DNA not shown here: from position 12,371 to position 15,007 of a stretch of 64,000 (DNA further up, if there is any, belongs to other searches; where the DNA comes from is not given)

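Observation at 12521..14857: GH2 glycoside hydrolase fused in-frame to a C-terminal GNAT acetyltransferase domain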

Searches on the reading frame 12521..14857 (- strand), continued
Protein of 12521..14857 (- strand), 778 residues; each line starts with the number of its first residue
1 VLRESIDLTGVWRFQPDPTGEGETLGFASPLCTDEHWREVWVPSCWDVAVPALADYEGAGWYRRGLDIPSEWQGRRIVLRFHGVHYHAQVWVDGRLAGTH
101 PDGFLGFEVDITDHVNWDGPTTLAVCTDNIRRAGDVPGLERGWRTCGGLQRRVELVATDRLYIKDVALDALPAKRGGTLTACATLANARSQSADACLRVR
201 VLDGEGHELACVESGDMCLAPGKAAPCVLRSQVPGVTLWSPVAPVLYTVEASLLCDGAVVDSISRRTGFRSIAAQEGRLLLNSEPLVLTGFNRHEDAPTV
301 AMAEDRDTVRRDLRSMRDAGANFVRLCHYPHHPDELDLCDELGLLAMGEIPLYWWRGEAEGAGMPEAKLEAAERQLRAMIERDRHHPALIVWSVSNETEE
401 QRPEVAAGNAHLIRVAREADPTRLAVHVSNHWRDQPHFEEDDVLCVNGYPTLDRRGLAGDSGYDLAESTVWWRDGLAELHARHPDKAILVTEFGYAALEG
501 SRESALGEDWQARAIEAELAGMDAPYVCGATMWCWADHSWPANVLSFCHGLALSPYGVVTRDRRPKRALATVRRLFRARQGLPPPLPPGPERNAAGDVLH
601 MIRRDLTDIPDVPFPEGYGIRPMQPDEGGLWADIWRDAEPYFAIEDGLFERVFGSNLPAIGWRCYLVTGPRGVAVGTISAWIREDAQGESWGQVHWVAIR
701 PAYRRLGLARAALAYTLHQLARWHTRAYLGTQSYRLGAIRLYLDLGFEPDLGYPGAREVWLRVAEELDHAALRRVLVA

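Call 35: fold_search(model_id=the predicted structure, library=pdb)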
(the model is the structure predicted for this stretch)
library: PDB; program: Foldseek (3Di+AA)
matches with E <= 10: 1908; with E <= 0.001: 710
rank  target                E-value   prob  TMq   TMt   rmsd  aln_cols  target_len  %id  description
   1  6cxs_A                1.7e-55  1.00  0.65  0.84   3.7       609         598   25  Crystal Structure of Clostridium perfringens beta-glucuronidase bound with a novel, potent inhibitor 4-(8-(piperazin-1 (released 2019-04-17)
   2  4jkm_A                8.3e-55  1.00  0.65  0.83   4.0       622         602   25  Crystal Structure of Clostridium perfringens beta-glucuronidase (released 2014-09-17)
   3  6u7j_B                1.7e-54  1.00  0.65  0.88   3.2       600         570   24  Uncultured Clostridium sp. Beta-glucuronidase (released 2019-10-30)
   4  6u7j_A                2.3e-54  1.00  0.65  0.88   3.2       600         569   25  Uncultured Clostridium sp. Beta-glucuronidase (released 2019-10-30)
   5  6jz4_A                4.6e-54  1.00  0.65  0.87   3.0       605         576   23  b-glucuronidase from Ruminococcus gnavus in complex with D-glucaro-d-lactam (released 2020-06-03)
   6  5c71_A                4.6e-54  1.00  0.65  0.86   3.2       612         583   24  The structure of Aspergillus oryzae a-glucuronidase complexed with glycyrrhetinic acid monoglucuronide (released 2016-06-29)
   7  6jz6_A                5.2e-54  1.00  0.66  0.87   3.3       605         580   23  b-glucuronidase from Ruminococcus gnavus in complex with C6-substituted uronic isofagomine (released 2020-06-10)
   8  5z18_D                6.9e-54  1.00  0.65  0.85   3.2       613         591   23  The crystal structure of Ruminococcus gnavus beta-glucuronidase (released 2018-12-12)
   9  6cxs_B                8.8e-54  1.00  0.66  0.84   3.7       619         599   25  Crystal Structure of Clostridium perfringens beta-glucuronidase bound with a novel, potent inhibitor 4-(8-(piperazin-1 (released 2019-04-17)
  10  3fn9_D                8.8e-54  1.00  0.66  0.77   9.7       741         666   22  Crystal structure of putative beta-galactosidase from bacteroides fragilis (released 2009-01-13)
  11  6jz8_A                1.0e-53  1.00  0.66  0.87   3.3       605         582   23  b-glucuronidase from Ruminococcus gnavus in complex with D-glucaro 1,5-lactone (released 2020-06-10)
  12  5z19_D                1.7e-53  1.00  0.66  0.85   3.8       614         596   24  The crystal structure of Ruminococcus gnavus beta-glucuronidase in complex with uronic isofagomine (released 2018-12-12)
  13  6jz4_B                2.2e-53  1.00  0.65  0.87   3.2       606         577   23  b-glucuronidase from Ruminococcus gnavus in complex with D-glucaro-d-lactam (released 2020-06-03)
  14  7kgy_C                2.5e-53  1.00  0.65  0.84   3.6       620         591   24  Beta-glucuronidase from Faecalibacterium prausnitzii bound to the inhibitor UNC10201652-glucuronide (released 2021-11-10)
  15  5uj6_A                2.7e-53  1.00  0.66  0.62   8.3       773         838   22  Crystal Structure of Bacteroides Uniformis beta-glucuronidase (released 2017-06-28)
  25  5uj6_B                6.9e-53  1.00  0.66  0.61   3.0       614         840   26  Crystal Structure of Bacteroides Uniformis beta-glucuronidase (released 2017-06-28)
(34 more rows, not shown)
